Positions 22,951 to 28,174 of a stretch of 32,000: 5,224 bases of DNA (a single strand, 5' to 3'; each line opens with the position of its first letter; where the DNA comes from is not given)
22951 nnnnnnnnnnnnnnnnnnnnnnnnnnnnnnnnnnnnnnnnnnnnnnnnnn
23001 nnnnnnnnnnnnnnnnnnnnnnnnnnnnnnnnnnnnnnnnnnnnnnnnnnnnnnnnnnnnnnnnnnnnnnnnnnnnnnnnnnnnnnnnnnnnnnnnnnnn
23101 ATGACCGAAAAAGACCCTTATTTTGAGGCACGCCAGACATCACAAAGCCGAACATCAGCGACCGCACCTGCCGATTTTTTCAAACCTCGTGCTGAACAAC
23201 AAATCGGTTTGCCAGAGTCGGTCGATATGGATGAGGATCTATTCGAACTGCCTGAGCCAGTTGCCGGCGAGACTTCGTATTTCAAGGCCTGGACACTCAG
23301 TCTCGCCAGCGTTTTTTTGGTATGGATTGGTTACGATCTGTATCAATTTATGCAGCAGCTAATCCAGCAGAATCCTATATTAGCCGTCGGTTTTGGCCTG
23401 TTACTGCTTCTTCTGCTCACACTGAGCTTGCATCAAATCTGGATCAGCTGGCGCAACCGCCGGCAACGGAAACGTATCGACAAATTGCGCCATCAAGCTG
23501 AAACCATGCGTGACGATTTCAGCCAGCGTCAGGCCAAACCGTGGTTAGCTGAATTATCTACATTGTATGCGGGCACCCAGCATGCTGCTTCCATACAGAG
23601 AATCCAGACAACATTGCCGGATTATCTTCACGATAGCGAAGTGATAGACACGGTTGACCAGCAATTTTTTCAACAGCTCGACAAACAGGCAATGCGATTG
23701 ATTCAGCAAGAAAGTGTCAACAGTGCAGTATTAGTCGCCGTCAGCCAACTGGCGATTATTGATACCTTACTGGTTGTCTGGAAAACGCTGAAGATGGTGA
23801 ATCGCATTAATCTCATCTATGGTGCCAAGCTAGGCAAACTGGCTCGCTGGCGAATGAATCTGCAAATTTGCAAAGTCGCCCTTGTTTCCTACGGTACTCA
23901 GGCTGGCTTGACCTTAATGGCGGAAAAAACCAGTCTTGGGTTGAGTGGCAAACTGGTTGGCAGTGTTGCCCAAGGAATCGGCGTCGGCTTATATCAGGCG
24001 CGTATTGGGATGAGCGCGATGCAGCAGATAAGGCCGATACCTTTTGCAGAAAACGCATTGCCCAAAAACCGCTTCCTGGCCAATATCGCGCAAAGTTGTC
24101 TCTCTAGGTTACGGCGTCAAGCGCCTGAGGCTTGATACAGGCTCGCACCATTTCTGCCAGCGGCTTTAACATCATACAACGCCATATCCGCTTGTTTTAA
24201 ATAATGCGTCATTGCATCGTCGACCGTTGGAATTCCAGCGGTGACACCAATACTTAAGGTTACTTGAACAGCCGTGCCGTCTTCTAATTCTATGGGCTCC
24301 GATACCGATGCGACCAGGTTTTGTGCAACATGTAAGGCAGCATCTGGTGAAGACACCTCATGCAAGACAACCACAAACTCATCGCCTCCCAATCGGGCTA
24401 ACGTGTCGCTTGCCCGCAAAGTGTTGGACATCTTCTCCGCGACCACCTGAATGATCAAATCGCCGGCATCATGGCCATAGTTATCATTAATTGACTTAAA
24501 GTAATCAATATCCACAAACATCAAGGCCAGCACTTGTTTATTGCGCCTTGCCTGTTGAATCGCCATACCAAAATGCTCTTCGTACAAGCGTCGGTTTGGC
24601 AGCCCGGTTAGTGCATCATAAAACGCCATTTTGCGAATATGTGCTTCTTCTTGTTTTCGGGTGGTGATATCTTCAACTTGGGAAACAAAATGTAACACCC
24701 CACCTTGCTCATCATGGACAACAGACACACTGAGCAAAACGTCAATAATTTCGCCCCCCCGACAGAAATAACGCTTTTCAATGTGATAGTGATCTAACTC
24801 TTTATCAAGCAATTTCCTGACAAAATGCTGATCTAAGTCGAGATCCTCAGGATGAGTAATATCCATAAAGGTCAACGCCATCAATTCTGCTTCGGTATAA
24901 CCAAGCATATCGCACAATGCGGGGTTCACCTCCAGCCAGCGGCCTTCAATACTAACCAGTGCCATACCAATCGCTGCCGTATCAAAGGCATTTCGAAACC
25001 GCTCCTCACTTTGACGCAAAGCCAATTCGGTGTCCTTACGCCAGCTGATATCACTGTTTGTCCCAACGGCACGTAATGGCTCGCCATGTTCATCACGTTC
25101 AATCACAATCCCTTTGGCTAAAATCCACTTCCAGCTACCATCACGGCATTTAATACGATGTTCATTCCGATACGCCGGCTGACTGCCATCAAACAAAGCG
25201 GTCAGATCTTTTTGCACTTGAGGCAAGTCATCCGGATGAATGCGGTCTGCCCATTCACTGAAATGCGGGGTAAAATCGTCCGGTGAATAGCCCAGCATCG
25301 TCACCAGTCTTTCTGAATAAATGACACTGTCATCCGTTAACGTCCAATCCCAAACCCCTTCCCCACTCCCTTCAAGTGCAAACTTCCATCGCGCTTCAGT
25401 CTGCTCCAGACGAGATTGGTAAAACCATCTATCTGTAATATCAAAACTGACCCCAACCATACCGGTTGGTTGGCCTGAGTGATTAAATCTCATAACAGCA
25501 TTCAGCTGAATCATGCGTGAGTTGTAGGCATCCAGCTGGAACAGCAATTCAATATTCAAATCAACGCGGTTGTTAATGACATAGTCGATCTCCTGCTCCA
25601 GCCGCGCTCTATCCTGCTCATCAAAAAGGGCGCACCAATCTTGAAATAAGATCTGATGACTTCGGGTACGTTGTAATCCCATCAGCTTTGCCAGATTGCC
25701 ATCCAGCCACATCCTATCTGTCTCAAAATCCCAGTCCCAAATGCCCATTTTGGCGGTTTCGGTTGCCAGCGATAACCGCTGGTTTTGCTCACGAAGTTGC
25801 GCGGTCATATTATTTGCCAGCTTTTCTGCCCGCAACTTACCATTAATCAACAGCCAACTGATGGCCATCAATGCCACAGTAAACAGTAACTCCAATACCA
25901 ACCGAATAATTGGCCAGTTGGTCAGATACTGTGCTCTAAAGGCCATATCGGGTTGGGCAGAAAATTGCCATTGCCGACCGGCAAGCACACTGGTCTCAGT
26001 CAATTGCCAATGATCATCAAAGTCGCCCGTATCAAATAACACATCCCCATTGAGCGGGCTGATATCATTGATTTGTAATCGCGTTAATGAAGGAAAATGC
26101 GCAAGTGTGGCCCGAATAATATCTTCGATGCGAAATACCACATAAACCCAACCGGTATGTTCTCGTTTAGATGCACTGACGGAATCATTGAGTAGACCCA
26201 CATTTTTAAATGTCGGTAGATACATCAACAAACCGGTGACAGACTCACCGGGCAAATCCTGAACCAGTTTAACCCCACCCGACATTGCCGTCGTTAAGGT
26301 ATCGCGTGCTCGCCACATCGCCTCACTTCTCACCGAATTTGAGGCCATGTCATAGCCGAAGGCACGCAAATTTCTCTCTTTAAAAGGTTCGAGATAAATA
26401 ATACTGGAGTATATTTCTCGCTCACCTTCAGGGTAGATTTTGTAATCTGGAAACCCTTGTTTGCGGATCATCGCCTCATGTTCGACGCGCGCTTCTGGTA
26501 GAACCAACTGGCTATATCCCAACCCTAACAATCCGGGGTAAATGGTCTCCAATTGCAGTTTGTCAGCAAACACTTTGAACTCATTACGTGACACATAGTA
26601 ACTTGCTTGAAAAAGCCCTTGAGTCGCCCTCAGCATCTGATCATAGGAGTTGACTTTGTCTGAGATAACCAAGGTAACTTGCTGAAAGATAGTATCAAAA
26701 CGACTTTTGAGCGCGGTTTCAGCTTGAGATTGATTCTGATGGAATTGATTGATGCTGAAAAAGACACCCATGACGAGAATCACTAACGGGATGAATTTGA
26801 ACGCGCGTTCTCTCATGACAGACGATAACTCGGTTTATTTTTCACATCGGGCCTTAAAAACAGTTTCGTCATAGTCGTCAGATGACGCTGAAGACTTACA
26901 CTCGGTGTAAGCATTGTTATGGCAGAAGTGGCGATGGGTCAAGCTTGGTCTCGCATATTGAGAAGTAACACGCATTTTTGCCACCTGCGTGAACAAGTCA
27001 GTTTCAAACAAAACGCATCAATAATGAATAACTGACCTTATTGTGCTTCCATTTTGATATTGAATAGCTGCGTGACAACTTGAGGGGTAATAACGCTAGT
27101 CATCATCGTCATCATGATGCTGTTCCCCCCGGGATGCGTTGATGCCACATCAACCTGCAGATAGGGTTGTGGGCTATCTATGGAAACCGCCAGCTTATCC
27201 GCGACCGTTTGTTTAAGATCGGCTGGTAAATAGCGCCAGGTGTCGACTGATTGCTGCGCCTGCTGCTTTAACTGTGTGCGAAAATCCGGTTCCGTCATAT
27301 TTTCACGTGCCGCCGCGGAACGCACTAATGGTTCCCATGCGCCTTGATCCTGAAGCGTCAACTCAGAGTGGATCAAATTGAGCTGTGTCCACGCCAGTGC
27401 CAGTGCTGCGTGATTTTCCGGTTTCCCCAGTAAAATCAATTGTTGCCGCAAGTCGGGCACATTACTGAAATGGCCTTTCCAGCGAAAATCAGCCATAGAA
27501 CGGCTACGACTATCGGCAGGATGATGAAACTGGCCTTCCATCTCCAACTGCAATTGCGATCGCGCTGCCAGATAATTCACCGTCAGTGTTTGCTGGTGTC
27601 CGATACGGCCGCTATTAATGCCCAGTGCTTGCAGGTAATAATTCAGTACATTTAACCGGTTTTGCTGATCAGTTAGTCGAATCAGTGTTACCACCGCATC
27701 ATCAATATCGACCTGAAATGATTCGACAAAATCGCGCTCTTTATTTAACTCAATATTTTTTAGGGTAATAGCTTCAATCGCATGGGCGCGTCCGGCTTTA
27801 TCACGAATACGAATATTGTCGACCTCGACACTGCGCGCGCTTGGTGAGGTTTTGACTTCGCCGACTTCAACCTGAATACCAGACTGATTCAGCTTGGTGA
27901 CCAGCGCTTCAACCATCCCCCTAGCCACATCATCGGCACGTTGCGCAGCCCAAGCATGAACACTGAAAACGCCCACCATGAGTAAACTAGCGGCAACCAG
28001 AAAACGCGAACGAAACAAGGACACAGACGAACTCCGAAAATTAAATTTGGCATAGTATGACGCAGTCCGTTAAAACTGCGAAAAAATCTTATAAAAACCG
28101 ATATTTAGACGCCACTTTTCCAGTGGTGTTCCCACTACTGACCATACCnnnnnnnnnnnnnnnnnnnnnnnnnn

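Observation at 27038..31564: Uncharacterised three-gene cluster of secreted proteins centred on an 889-aa HExxH protein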

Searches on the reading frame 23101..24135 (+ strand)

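Call 8: search_protein_families(library=pfam, proteins=[window:23101-24135:+], max_evalue=0.001)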
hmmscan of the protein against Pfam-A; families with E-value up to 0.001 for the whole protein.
window:23101-24135:+ (344 aa): 1 family
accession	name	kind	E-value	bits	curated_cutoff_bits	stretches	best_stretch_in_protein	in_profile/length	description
PF05128.17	DUF697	-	2.2e-27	96.2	27.7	1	178-322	3-148/162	Domain of unknown function (DUF697)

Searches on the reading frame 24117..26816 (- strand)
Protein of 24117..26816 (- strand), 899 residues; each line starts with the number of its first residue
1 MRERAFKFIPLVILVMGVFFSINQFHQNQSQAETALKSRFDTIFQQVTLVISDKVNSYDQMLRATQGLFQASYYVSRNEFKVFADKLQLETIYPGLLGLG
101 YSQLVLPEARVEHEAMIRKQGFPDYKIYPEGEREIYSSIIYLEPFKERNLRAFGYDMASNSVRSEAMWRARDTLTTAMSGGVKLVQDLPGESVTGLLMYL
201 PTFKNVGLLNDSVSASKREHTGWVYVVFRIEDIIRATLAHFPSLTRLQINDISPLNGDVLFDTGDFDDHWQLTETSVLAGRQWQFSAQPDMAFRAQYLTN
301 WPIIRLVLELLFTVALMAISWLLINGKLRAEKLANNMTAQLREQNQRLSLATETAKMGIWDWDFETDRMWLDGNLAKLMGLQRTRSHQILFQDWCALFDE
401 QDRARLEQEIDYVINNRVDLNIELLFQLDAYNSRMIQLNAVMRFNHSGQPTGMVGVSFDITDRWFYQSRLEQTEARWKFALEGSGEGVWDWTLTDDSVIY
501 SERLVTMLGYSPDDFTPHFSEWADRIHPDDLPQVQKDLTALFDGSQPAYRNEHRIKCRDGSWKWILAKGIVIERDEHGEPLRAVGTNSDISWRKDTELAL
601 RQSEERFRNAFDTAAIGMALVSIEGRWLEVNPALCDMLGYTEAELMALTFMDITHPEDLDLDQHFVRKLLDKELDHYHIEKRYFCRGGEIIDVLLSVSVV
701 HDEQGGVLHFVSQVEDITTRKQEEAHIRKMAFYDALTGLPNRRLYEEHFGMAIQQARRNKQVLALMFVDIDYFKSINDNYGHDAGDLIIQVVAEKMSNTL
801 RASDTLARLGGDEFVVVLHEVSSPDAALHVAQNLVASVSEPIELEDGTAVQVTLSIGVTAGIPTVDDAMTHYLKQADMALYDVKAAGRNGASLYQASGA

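Call 8: search_protein_families(library=pfam, proteins=[window:24117-26816:-], max_evalue=0.001)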
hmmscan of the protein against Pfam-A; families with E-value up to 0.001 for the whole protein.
window:24117-26816:- (899 aa): 8 families
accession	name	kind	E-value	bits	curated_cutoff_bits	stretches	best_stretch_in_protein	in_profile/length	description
PF03924.19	CHASE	-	1.6e-54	185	25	1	75-258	3-185/189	CHASE domain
PF00990.26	GGDEF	-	1.1e-47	162.2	23.8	1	731-889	1-160/161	Diguanylate cyclase, GGDEF domain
PF08447.18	PAS_3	-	1.6e-43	147.3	25.6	2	500-587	4-89/89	PAS fold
PF00989.32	PAS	-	1.7e-16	60.6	22.6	1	605-717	1-113/113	PAS fold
PF13426.13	PAS_9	-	2.5e-15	57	27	1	617-718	3-102/103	PAS domain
PF08448.16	PAS_4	-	3.4e-13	50.2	23.1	1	616-722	6-110/110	PAS fold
PF13188.13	PAS_8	-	3.9e-08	33.4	21.8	1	605-663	1-59/65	PAS domain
PF14598.12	PAS_11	-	0.00083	19.7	25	0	393-447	36-88/109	PAS domain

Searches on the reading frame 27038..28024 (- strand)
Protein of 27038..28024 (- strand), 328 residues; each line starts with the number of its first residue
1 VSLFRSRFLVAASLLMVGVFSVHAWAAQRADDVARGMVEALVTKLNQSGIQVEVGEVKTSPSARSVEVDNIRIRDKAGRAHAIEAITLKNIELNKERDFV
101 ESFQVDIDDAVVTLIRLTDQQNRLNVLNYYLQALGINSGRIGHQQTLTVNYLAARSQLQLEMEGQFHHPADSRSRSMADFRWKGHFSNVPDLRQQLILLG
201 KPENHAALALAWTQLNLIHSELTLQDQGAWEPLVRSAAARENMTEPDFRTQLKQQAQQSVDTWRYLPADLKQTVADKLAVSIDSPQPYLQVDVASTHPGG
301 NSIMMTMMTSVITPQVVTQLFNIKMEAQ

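Call 6: search_protein_families(library=pfam, proteins=[window:27038-28024:-], max_evalue=1)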
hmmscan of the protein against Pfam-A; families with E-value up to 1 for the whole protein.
window:27038-28024:- (328 aa): 2 families
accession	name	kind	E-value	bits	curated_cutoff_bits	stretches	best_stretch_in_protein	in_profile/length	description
PF24153.1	Meg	-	0.15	12.7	27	1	7-37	9-38/88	Maternally expressed gene family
PF24538.1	DUF7599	-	0.17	12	27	0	95-120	50-75/85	Domain of unknown function (DUF7599)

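Call 7: search_protein_families(library=ncbifam, proteins=[window:27038-28024:-], max_evalue=1)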
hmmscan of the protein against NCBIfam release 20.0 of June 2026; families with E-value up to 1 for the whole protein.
window:27038-28024:- (328 aa): 0 families

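Call 28: find_homologous_proteins(query=window:27038-28024:-)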
Query window:27038-28024:- (328 aa): 13 proteins with E <= 0.001 among 8000 candidates.
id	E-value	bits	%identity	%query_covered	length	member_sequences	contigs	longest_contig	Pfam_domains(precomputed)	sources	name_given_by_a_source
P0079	2.8e-210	715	100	100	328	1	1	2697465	-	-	-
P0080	7.8e-122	424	59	100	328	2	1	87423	-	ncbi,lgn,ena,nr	ncbi:MAG: hypothetical protein R3341_07165 [Methylophaga sp.]|nr:hypothetical protein [Methylophaga 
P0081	1.2e-121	424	59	100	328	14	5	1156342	-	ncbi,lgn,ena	-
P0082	2.7e-120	419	59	100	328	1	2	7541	-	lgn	-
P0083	1.3e-119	417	59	100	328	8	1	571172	-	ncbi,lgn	ncbi:MAG: hypothetical protein WEB02_11600 [Methylophaga sp.]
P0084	4.8e-119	415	58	100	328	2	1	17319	-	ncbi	-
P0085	1.9e-117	410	57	100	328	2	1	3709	-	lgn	-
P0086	2.1e-117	410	56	100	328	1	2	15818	-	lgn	-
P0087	3.3e-117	409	59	99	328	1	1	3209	-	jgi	-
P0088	4.0e-116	406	57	100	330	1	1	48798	-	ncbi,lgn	-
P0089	8.1e-114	398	56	100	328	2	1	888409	-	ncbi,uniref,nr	ncbi:hypothetical protein [Methylophaga sp. OBS3]|uniref:hypothetical protein n=1 Tax=Methylophaga s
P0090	1.6e-113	397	60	91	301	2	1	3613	-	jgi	jgi:hypothetical protein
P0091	1.9e-80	288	59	69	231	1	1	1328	-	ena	-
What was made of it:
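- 27038..28024 (-): Gene 3 (328 aa): exported protein specific to the Methylophaga lineage. It is a neighbour, not part of the conserved module. 13 proteins listed, including the window's own; those that carry a source name are Methylophaga (call 28).
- Gene 3 has 13 listed proteins, all named ones Methylophaga (call 28).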

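Call 29: find_encoding_contigs(protein=P0081, flank=8000, max_places=2)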
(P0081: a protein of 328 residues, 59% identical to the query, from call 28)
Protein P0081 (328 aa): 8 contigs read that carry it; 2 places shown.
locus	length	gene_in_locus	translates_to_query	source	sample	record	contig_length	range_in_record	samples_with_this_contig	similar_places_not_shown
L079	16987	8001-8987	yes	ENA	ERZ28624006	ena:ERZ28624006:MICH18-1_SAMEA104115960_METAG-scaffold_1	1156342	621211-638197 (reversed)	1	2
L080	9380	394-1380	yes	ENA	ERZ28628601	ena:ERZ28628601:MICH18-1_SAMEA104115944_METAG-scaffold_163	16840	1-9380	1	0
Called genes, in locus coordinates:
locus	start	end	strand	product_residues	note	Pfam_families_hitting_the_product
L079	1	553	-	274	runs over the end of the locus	PF05618:RimB-like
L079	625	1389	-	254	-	PF13489:Methyltransf_23, PF05175:MTS, PF13847:Methyltransf_31, PF08241:Methyltransf_11, PF08242:Methyltransf_12, PF13649:Methyltransf_25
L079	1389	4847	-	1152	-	PF17757:UvrB_inter, PF21132:MFD_D3, PF02559:CarD_TRCF_RID, PF00270:DEAD, PF04851:ResIII, PF22590:Cas3-like_C_2 (faint), PF00271:Helicase_C, PF03461:TRCF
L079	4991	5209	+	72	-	-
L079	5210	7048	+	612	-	PF01541:GIY-YIG, PF27096:UvrC_M, PF02151:UVR, PF22920:UvrC_RNaseH, PF08459:UvrC_RNaseH_dom, PF00633:HHH (faint), PF14520:HHH_5, PF12826:HHH_2 (weak)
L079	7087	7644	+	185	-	PF01066:CDP-OH_P_transf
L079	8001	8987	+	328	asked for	-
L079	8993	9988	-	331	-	PF03412:Peptidase_C39 (weak), PF13529:Peptidase_C39_2, PF13428:TPR_14 (faint)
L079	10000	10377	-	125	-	PF20332:DUF6627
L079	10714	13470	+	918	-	PF03924:CHASE, PF08447:PAS_3, PF00989:PAS, PF08448:PAS_4, PF13188:PAS_8 (weak), PF08447:PAS_3, PF13426:PAS_9, PF00990:GGDEF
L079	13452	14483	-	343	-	PF05128:DUF697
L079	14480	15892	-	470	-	PF04317:DUF463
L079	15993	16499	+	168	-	PF12802:MarR_2, PF22381:Staph_reg_Sar_Rot (faint), PF01047:MarR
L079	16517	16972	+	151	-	PF13577:SnoaL_4 (weak), PF02136:NTF2 (weak), PF13474:SnoaL_3 (weak), PF14534:DUF4440, PF12680:SnoaL_2 (weak)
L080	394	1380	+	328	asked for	-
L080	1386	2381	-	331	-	PF03412:Peptidase_C39 (weak), PF13529:Peptidase_C39_2, PF13428:TPR_14 (faint)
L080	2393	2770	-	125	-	PF20332:DUF6627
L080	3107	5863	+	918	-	PF03924:CHASE, PF08447:PAS_3, PF00989:PAS, PF08448:PAS_4, PF13188:PAS_8 (weak), PF08447:PAS_3, PF13426:PAS_9, PF00990:GGDEF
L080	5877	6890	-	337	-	-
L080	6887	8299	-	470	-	PF04317:DUF463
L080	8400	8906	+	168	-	PF12802:MarR_2, PF22381:Staph_reg_Sar_Rot (faint), PF01047:MarR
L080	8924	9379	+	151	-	PF13577:SnoaL_4 (weak), PF02136:NTF2 (weak), PF13474:SnoaL_3 (weak), PF14534:DUF4440, PF12680:SnoaL_2 (weak)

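Call 30: find_encoding_contigs(protein=P0089, flank=8000, max_places=2)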
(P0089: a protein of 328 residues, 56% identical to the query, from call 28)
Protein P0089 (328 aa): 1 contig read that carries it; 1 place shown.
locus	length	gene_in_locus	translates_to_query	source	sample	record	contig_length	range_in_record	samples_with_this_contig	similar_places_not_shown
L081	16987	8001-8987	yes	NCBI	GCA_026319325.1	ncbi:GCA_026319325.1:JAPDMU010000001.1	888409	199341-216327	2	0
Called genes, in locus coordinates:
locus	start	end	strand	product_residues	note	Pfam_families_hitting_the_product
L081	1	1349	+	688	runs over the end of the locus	PF01627:Hpt, PF02895:H-kinase_dim, PF02518:HATPase_c, PF01584:CheW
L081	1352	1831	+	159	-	PF01584:CheW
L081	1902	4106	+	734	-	PF08447:PAS_3, PF08448:PAS_4, PF13426:PAS_9, PF00989:PAS, PF08448:PAS_4, PF13426:PAS_9, PF08447:PAS_3, PF00015:MCPsignal, +3 more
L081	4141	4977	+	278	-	PF03705:CheR_N, PF01739:CheR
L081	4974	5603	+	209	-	PF03975:CheD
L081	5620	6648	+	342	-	PF00072:Response_reg, PF01339:CheB_methylest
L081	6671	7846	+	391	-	PF00015:MCPsignal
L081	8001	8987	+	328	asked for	-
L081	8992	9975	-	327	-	PF03412:Peptidase_C39 (weak), PF13529:Peptidase_C39_2, PF13428:TPR_14 (faint)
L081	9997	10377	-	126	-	PF20332:DUF6627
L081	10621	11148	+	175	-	PF18546:MetOD1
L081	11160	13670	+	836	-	PF00989:PAS (faint), PF08448:PAS_4 (faint), PF13188:PAS_8 (faint), PF08447:PAS_3, PF13426:PAS_9, PF08447:PAS_3 (weak), PF00990:GGDEF, PF00563:EAL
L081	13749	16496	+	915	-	PF03924:CHASE, PF08447:PAS_3, PF00989:PAS, PF08448:PAS_4 (weak), PF13188:PAS_8, PF08447:PAS_3, PF13426:PAS_9, PF00990:GGDEF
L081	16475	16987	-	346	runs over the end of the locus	PF05128:DUF697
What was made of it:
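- Tried and rejected: A functional link to c-di-GMP signalling was rejected, because the adjacency is inherited from the gene 3 synteny block (calls 29, 30).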

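Call 80: search_solved_structures(query=window:27038-28024:-, max_evalue=10)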
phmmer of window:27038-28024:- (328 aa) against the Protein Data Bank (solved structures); distinct sequences matched with E-value up to 10: 2.
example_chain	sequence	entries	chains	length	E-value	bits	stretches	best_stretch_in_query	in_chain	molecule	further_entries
9xz9_A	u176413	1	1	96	0.48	12.9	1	132-176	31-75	Quorum sensing controller protein QseC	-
3ajx_A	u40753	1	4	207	0.59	12.6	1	32-98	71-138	3-hexulose-6-phosphate synthase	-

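Call 81: search_protein_families(library=padloc, proteins=[window:27038-28024:-], max_evalue=0.01)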
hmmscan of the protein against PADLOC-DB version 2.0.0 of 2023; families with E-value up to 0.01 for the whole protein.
window:27038-28024:- (328 aa): 0 families
